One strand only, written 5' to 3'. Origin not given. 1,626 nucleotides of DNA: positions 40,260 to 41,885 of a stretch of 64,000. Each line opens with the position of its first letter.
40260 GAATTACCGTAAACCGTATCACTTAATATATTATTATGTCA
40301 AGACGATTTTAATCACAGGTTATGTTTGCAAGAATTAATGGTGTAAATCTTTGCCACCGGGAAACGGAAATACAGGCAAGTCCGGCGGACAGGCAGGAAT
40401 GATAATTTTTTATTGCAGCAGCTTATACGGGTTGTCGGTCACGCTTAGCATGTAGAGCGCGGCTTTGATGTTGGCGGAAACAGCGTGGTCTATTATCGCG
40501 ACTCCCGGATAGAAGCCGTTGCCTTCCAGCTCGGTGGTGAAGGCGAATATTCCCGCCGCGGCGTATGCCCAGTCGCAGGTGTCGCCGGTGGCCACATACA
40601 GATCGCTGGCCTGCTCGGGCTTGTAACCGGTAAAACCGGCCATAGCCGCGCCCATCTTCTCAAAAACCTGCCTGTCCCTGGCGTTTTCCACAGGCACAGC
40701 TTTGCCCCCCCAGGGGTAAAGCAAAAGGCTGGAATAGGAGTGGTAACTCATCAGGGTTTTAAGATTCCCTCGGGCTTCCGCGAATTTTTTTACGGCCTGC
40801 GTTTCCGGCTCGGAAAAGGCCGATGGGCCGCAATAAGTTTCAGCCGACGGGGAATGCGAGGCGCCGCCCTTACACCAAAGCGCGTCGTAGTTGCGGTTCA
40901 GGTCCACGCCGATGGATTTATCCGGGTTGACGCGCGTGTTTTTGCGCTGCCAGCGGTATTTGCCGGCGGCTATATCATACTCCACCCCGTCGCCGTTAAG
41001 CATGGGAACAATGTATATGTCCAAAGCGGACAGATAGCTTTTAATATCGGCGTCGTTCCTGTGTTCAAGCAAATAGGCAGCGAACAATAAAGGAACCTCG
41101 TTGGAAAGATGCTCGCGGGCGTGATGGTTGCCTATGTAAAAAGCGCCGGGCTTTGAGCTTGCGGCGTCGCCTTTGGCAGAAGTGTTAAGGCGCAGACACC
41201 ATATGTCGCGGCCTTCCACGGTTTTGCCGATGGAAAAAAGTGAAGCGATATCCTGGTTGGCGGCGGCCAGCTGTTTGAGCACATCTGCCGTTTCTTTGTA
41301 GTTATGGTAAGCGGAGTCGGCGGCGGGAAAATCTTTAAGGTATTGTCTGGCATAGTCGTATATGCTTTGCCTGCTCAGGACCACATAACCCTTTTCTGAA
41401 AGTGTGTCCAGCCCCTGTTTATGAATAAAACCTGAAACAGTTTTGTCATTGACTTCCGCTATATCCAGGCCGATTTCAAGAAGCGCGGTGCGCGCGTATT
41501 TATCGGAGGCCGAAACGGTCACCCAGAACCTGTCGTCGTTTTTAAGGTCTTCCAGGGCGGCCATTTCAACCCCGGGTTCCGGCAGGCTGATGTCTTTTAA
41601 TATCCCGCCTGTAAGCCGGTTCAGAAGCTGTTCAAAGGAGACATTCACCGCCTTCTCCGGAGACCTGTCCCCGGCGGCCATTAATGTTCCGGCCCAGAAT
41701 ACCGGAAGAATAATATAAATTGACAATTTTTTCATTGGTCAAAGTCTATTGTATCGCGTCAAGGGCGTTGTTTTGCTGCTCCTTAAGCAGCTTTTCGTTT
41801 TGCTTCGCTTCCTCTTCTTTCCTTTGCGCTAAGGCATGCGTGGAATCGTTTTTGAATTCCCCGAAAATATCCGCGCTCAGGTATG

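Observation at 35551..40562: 152-bp duplication of the carboxypeptidase 3' end brackets a 4.7-kb Kelch/PorV/zinc-ribbon island, an integrated cassette without an integrase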

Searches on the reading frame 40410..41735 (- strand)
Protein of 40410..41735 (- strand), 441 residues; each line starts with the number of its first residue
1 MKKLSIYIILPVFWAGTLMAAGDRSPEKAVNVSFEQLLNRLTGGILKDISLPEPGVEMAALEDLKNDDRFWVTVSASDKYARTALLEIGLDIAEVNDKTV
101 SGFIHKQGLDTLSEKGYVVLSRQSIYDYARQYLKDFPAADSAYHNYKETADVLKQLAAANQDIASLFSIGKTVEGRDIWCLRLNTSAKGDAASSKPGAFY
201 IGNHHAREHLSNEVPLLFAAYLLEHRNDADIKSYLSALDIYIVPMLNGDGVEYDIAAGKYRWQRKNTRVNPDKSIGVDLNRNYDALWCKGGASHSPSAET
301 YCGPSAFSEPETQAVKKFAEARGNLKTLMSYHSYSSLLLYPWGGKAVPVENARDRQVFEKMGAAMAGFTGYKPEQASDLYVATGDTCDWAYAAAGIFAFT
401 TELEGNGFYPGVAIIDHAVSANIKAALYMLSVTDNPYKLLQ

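Call 6: search_protein_families(library=pfam, proteins=[window:40410-41735:-], max_evalue=0.01)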
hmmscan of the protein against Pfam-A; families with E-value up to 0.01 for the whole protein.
window:40410-41735:- (441 aa): 1 family
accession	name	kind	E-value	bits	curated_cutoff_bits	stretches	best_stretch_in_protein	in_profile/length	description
PF00246.29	Peptidase_M14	-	2.5e-65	221.4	21.6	1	151-418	3-279/286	Zinc carboxypeptidase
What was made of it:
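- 40410..41735 (-): M14 zinc carboxypeptidase gene (441 aa), intact; its last 50 codons are the gene-attached repeat copy. PF00246 E=2.5e-65 (call 6).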

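Call 10: find_encoding_contigs(protein=window:40410-41735:-, flank=10000, max_places=10)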
Protein window:40410-41735:- (441 aa): no gene with exactly this product is on record in the collection.

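Call 12: find_related_loci(query=window:40410-41735:-, collection=genome_contigs, flank=10000)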
Query window:40410-41735:- (441 aa) in genome_contigs; peptide patterns used: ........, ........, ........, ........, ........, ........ (x = any residue, [..] = any of these).
118 stretches matched a pattern; 74 encode a relative of the query (tblastn E <= 1e-3); 74 distinct loci.
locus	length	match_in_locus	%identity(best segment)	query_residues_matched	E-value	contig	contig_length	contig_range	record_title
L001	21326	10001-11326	82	1-441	0e+0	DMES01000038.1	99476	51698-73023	MAG TPA_asm: Elusimicrobia bacterium isolate UBA9634 contig_705, whole genome shotgun sequence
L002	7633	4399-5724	61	1-441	0e+0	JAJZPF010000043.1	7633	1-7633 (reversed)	MAG: bacterium isolate SKS1.bin115 NODE_16904_length_7633_cov_5.657341, whole genome shotgun sequence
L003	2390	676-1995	61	2-441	0e+0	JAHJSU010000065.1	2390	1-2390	MAG: Elusimicrobia bacterium isolate OS_PC_MetaG.mb.28 OS_PC_MetaG.mb.28_k141_125265, whole genome shotgun sequence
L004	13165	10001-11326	59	1-441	0e+0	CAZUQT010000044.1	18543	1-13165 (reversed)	MAG TPA_asm: uncultured Elusimicrobiaceae bacterium isolate SRP302447_co3_112 genome assembly, contig: NODE_8309_length_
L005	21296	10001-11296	59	2-438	3e-178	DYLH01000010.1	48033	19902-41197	MAG TPA_asm: Elusimicrobium sp. isolate SulCav_AS07-7_37_2065 SulCav_AS07_7_620_length_48033_cov_1069_136521, whole geno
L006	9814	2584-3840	61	21-440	5e-178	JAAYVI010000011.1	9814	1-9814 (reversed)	MAG: Elusimicrobia bacterium isolate AS27yjCOA_52 13874_AS27, whole genome shotgun sequence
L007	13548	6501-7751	62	21-438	1e-176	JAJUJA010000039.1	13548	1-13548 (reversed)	MAG: Elusimicrobiota bacterium isolate bin104 k141_1079265_length_13548_cov_10.0000, whole genome shotgun sequence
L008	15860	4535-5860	58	1-441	9e-176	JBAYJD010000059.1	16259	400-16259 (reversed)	MAG: Elusimicrobiales bacterium isolate SO_2016_GW1_47 scaffold06160_OW334_2016, whole genome shotgun sequence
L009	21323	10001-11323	59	1-441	2e-174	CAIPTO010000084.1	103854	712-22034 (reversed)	MAG: uncultured Elusimicrobia bacterium isolate AM-2014-D8_bin-1076 genome assembly, contig: bin-1076:084/147, whole gen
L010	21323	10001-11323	59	1-441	4e-173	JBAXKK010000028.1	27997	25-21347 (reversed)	MAG: Elusimicrobiota bacterium isolate ELA399 MAG399_28, whole genome shotgun sequence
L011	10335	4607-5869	61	18-438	4e-171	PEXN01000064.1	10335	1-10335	MAG: Elusimicrobia bacterium CG08_land_8_20_14_0_20_51_18 CG08_land_8_20_14_0.20_scaffold_4411_c, whole genome shotgun s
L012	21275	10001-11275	59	10-441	1e-168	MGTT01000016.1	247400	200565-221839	MAG: Elusimicrobia bacterium GWA2_56_46 gwa2_scaffold_23, whole genome shotgun sequence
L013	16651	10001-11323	54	2-437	8e-157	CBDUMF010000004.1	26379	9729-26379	MAG TPA_asm: uncultured Elusimicrobia bacterium isolate SRR6823441_binner13_Refined_139 genome assembly, contig: ERZ1742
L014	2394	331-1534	69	31-438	1e-153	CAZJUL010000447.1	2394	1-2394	MAG TPA_asm: uncultured Elusimicrobiaceae bacterium isolate binchicken_co356_8 genome assembly, contig: NODE_29538_lengt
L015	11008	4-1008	59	105-437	9e-134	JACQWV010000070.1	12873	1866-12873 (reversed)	MAG: Elusimicrobia bacterium isolate NC_groundwater_1498_Pr4_B-0.1um_45_12 SR1-18-B1_scaffold_166859, whole genome shotg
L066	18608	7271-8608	63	1-441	0e+0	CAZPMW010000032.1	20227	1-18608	MAG TPA_asm: uncultured Elusimicrobiaceae bacterium isolate SRP272421_co3_746 genome assembly, contig: NODE_6197_length_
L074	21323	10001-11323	75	1-441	0e+0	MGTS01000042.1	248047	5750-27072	MAG: Elusimicrobia bacterium GWA2_51_34 gwa2_scaffold_98, whole genome shotgun sequence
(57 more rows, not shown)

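Call 29: list_cluster_members(proteins=[window:40410-41735:-, window:37322-40228:-, window:35875-36318:+, window:34091-35017:+, window:41746-42645:-, window:42746-43759:+])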
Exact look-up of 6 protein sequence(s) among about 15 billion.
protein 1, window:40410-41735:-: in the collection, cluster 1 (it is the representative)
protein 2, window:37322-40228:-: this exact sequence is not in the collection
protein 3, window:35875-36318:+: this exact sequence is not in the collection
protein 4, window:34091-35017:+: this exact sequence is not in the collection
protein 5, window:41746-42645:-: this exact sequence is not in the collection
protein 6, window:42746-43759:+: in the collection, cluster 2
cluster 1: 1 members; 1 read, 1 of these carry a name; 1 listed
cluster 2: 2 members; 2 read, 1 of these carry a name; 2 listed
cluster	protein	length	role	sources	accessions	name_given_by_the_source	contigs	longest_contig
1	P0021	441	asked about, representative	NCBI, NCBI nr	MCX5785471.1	MAG: M14 family metallopeptidase [Elusimicrobia bacterium] | M14 family metallopeptidase [Elusimicrobiota bacterium]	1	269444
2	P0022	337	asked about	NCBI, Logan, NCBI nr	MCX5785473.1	MAG: cysteine rich repeat-containing protein [Elusimicrobia bacterium] | cysteine rich repeat-containing protein [Elusimicrobiota bacterium]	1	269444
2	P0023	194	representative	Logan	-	-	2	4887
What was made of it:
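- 40410..41735 (-): Identical to NCBI MCX5785471.1 (call 29).
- On Integrase-mediated integrative element at a gene 3' end (e14/phage 21 type): The M14 90% cluster is a singleton (call 29).
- Tried and rejected: M14 is a singleton cluster (call 29).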

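Call 39: search_protein_families(library=ncbifam, proteins=[window:40410-41735:-], max_evalue=0.01)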
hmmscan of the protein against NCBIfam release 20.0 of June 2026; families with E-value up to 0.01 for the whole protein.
window:40410-41735:- (441 aa): 0 families

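Call 49: find_homologous_proteins(query=window:40410-41735:-, max_evalue=1e-100)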
Query window:40410-41735:- (441 aa): 630 proteins with E <= 1e-100 among 8000 candidates; the best 120 are listed.
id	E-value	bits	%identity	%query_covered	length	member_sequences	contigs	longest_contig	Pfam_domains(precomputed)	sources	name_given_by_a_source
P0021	2.6e-297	1003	100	100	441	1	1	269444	PF00246.30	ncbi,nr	ncbi:MAG: M14 family metallopeptidase [Elusimicrobia bacterium]|nr:M14 family metallopeptidase [Elus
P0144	2.1e-240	816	82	100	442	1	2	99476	PF00246.30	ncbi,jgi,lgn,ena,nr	ncbi:MAG TPA: carboxypeptidase [Elusimicrobia bacterium]|nr:carboxypeptidase [Elusimicrobiota bacter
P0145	4.9e-216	736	73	100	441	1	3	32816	PF00246.30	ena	-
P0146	1.2e-209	715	78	88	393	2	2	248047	PF00246.30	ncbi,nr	ncbi:MAG: hypothetical protein A2021_01800 [Elusimicrobia bacterium GWF2_52_66]|nr:MAG: hypothetical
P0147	6.2e-203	692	68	100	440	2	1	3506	PF00246.30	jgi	-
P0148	3.1e-201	687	67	100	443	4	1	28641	PF00246.30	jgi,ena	-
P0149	5.3e-199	679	70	93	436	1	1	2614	PF00246.30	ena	-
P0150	8.6e-198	676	69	95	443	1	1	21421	PF00246.30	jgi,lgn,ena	-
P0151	1.4e-196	671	68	93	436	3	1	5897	PF00246.30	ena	-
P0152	2.3e-196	671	67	100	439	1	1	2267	PF00246.30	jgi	jgi:carboxypeptidase T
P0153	3.3e-196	670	68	95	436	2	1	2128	PF00246.30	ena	-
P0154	7.1e-196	669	66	100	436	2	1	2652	PF00246.30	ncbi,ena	-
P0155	1.2e-194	665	66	100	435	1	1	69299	PF00246.30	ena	-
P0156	3.2e-194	664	68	93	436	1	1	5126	PF00246.30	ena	-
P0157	1.0e-193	662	66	100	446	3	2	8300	PF00246.30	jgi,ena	-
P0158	3.6e-192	657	66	100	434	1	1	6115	PF00246.30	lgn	-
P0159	2.5e-189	648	65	100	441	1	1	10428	PF00246.30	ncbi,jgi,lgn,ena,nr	ncbi:MAG: zinc carboxypeptidase [Elusimicrobia bacterium]|nr:zinc carboxypeptidase [Elusimicrobiota 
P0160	3.0e-189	647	65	100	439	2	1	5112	PF00246.30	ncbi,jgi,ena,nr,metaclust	ncbi:MAG: carboxypeptidase [Elusimicrobia bacterium CG08_land_8_20_14_0_20_59_10]|nr:MAG: carboxypep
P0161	7.2e-188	643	67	94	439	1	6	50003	PF00246.30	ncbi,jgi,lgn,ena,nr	ncbi:MAG TPA: carboxypeptidase [Elusimicrobia bacterium]|nr:MAG: hypothetical protein A2016_03515 [E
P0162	3.7e-187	640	65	93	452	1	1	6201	PF00246.30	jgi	jgi:carboxypeptidase T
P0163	7.7e-186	636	62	100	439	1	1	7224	PF00246.30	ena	-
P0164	4.0e-184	630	62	100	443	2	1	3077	PF00246.30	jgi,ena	-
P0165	2.1e-182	625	65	93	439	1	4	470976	PF00246.30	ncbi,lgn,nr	ncbi:MAG: M14 family metallopeptidase [Elusimicrobia bacterium]|nr:M14 family metallopeptidase [Elus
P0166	2.2e-182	625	63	100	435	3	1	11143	PF00246.30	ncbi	ncbi:MAG: M14 family metallopeptidase [Elusimicrobiota bacterium]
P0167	6.8e-182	623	64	98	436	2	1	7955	PF00246.30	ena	-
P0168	1.5e-181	622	69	88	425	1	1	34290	PF00246.30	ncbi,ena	-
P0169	1.6e-181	622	62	100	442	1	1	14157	PF00246.30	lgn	-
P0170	4.0e-181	621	62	100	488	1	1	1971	PF00246.30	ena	-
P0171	7.7e-181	620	65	91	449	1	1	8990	PF00246.30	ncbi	-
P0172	2.0e-180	618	63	100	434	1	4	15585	PF00246.30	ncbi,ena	-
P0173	3.2e-180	618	63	100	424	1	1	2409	PF00246.30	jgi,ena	-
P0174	3.5e-180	617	62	100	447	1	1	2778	PF00246.30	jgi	jgi:carboxypeptidase T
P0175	9.2e-180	616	66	92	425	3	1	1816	PF00246.30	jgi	-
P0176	1.0e-179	616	66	92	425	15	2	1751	PF00246.30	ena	-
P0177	1.5e-179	615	66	92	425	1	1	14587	PF00246.30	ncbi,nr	ncbi:MAG: M14 family metallopeptidase [Elusimicrobiota bacterium]|nr:M14 family metallopeptidase [El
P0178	1.7e-179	615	68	89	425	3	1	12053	PF00246.30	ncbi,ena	-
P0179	9.1e-179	613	64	93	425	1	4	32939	PF00246.30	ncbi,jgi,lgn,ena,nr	ncbi:MAG: hypothetical protein A2234_08145 [Elusimicrobia bacterium RIFOXYA2_FULL_58_8]|nr:MAG: hypo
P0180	9.8e-179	613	66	91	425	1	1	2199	PF00246.30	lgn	-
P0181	1.7e-178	612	61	100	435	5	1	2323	PF00246.30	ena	-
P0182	2.5e-178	611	62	97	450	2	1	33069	PF00246.30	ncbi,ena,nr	ncbi:MAG: zinc carboxypeptidase [Elusimicrobia bacterium]|nr:zinc carboxypeptidase [Elusimicrobiota 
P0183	3.6e-178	611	63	100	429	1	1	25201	PF00246.30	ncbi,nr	ncbi:MAG: M14 family metallopeptidase [Elusimicrobiota bacterium]|nr:M14 family metallopeptidase [El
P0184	4.8e-178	610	63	100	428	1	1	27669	PF00246.30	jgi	-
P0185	4.8e-178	610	62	100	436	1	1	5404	PF00246.30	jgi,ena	-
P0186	5.4e-178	610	64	96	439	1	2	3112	PF00246.30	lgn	-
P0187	9.8e-178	609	61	100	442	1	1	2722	PF00246.30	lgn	-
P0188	2.1e-177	608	63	100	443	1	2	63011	PF00246.30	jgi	jgi:carboxypeptidase T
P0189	2.4e-177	608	67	86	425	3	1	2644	PF00246.30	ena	-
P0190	4.3e-177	607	66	92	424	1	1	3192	PF00246.30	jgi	jgi:carboxypeptidase T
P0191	5.8e-177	607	62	100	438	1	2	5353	PF00246.30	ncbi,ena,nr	ncbi:MAG: hypothetical protein A3J79_08190 [Elusimicrobia bacterium RIFOXYB2_FULL_62_6]|nr:MAG: hypo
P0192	7.4e-177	607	61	100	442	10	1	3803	PF00246.30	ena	-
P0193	8.9e-177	606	61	100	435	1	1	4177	PF00246.30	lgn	-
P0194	1.8e-176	605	61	98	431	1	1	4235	PF00246.30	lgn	-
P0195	1.9e-176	605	64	93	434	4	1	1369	PF00246.30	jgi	jgi:carboxypeptidase T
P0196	1.9e-176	605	61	100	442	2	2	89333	PF00246.30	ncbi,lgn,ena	-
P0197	2.2e-176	605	63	93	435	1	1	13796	PF00246.30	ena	-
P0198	2.3e-176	605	62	98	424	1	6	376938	PF00246.30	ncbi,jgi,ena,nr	ncbi:MAG: hypothetical protein A2X35_04770 [Elusimicrobia bacterium GWA2_61_42]|nr:MAG: hypothetical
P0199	2.7e-176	605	64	93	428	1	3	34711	PF00246.30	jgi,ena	-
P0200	3.4e-176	604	61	100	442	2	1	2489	PF00246.30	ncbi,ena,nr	ncbi:MAG: zinc carboxypeptidase [Elusimicrobia bacterium]|nr:zinc carboxypeptidase [Elusimicrobiota 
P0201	3.9e-176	604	67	88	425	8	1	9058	PF00246.30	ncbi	-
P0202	5.7e-176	604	60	100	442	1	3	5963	PF00246.30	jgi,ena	-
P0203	1.6e-175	602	60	100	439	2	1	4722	PF00246.30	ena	-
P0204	1.6e-175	602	60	100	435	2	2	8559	PF00246.30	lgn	-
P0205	2.2e-175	602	60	100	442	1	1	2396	PF00246.30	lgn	-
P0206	5.1e-175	600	61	100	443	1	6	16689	PF00246.30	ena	-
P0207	6.0e-175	600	61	100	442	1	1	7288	PF00246.30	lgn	-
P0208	7.4e-175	600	64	94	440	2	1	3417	PF00246.30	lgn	-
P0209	8.7e-175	600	65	93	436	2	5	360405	PF00246.30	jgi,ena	-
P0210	8.9e-175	600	61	99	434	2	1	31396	PF00246.30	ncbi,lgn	ncbi:MAG: M14 family metallopeptidase [Elusimicrobiota bacterium]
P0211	1.3e-174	599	62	93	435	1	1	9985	PF00246.30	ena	-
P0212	1.4e-174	599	62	93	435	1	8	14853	PF00246.30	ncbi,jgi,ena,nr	ncbi:MAG: hypothetical protein A3J70_15685 [Elusimicrobia bacterium RIFCSPHIGHO2_02_FULL_61_10]|nr:M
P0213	1.8e-174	599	66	86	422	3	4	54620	PF00246.30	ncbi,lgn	-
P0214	3.5e-174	598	67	88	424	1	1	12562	PF00246.30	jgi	-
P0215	4.3e-174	597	60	99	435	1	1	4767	PF00246.30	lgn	-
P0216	5.0e-174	597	65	91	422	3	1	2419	PF00246.30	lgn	-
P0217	5.6e-174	597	62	98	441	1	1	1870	PF00246.30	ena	-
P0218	5.8e-174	597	62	100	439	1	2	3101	PF00246.30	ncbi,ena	ncbi:MAG: M14 family metallopeptidase [Elusimicrobiota bacterium]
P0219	1.2e-173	596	61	100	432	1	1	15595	PF00246.30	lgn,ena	-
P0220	1.8e-173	595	65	92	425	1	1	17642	PF00246.30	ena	-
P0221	2.2e-173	595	62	93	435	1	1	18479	PF00246.30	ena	-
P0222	2.9e-173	595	66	88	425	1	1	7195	PF00246.30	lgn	-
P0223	3.3e-173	594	73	80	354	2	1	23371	PF00246.30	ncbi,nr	ncbi:MAG: zinc carboxypeptidase [Elusimicrobia bacterium]|nr:zinc carboxypeptidase [Elusimicrobiota 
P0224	4.1e-173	594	67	90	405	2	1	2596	PF00246.30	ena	-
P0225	5.0e-173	594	60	100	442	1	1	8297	PF00246.30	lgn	-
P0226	5.1e-173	594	60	100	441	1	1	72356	PF00246.30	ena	-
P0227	5.6e-173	594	69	85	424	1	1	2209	PF00246.30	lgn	-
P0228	6.1e-173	594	67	88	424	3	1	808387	PF00246.30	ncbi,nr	ncbi:MAG: M14 family metallopeptidase [Elusimicrobiales bacterium]|nr:M14 family metallopeptidase [E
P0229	6.2e-173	594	61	100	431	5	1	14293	PF00246.30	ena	-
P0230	7.9e-173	593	62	98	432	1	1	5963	PF00246.30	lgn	-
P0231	8.4e-173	593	61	96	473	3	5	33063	PF00246.30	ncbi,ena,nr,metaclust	ncbi:MAG: hypothetical protein A2021_02055 [Elusimicrobia bacterium GWF2_52_66]|nr:MAG: hypothetical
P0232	1.8e-172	592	63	92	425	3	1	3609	PF00246.30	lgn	-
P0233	2.1e-172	592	67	87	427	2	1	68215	PF00246.30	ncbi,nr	ncbi:MAG: M14 family metallopeptidase [Elusimicrobiales bacterium]|nr:M14 family metallopeptidase [E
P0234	4.6e-172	591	66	88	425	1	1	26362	PF00246.30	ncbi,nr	ncbi:MAG: zinc carboxypeptidase [Elusimicrobia bacterium]|nr:zinc carboxypeptidase [Elusimicrobiota 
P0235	6.9e-172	590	59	98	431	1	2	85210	PF00246.30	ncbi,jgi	-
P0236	7.7e-172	590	60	100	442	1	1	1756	PF00246.30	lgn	-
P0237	9.4e-172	590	63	93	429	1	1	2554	PF00246.30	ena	-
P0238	1.1e-171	590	60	100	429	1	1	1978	PF00246.30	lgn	-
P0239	1.3e-171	589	64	93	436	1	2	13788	PF00246.30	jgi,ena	-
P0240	1.9e-171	589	62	100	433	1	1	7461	PF00246.30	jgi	jgi:carboxypeptidase T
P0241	2.7e-171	588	64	93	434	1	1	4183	PF00246.30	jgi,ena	-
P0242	3.0e-171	588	61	95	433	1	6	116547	PF00246.30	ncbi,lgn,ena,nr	ncbi:MAG: zinc carboxypeptidase [Elusimicrobia bacterium]|nr:zinc carboxypeptidase [Elusimicrobiota 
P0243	3.2e-171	588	64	93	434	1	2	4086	PF00246.30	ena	-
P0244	5.7e-171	587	60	100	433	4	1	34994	PF00246.30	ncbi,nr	ncbi:MAG: hypothetical protein AUJ51_04120 [Elusimicrobia bacterium CG1_02_56_21]|nr:MAG: hypothetic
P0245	8.1e-171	587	62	95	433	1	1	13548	PF00246.30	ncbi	-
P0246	8.6e-171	587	60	100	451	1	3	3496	PF00246.30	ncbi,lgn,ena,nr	ncbi:MAG: M14 family metallopeptidase [Elusimicrobia bacterium]|nr:M14 family metallopeptidase [Elus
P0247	2.1e-170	585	60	100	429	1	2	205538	PF00246.30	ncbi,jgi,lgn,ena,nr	ncbi:MAG TPA: carboxypeptidase [Elusimicrobia bacterium]|nr:carboxypeptidase [Elusimicrobiota bacter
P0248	3.4e-170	585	62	93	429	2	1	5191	PF00246.30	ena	-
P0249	3.5e-170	585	62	93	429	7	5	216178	PF00246.30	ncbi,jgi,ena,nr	ncbi:MAG: hypothetical protein A2X31_08145 [Elusimicrobia bacterium GWB2_63_22]|nr:MAG: hypothetical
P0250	6.0e-170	584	61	100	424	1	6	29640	PF00246.30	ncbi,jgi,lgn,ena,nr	ncbi:MAG TPA: carboxypeptidase [Elusimicrobia bacterium]|nr:MAG: hypothetical protein A2089_10425 [E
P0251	7.3e-170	583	59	100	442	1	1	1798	PF00246.30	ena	-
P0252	8.5e-170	583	59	100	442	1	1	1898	PF00246.30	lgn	-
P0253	1.6e-169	582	58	100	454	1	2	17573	PF00246.30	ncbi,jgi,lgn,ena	ncbi:MAG: M14 family metallopeptidase [Elusimicrobiales bacterium]|jgi:carboxypeptidase T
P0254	1.8e-169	582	59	100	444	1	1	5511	PF00246.30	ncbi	-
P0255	1.9e-169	582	64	86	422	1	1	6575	PF00246.30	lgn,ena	-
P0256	3.5e-169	581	61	95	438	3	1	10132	PF00246.30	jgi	-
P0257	4.1e-169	581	64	93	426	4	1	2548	PF00246.30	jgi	-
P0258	4.3e-169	581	60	100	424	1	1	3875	PF00246.30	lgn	-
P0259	4.5e-169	581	59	99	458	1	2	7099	PF00246.30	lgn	-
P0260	4.6e-169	581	59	99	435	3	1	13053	PF00246.30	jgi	-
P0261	5.7e-169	581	61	93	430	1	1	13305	PF00246.30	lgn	-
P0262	1.1e-168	580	60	96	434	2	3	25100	PF00246.30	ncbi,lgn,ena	-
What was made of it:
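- Tried and rejected: The M14 homologue search found nothing closer than 82% (call 49).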
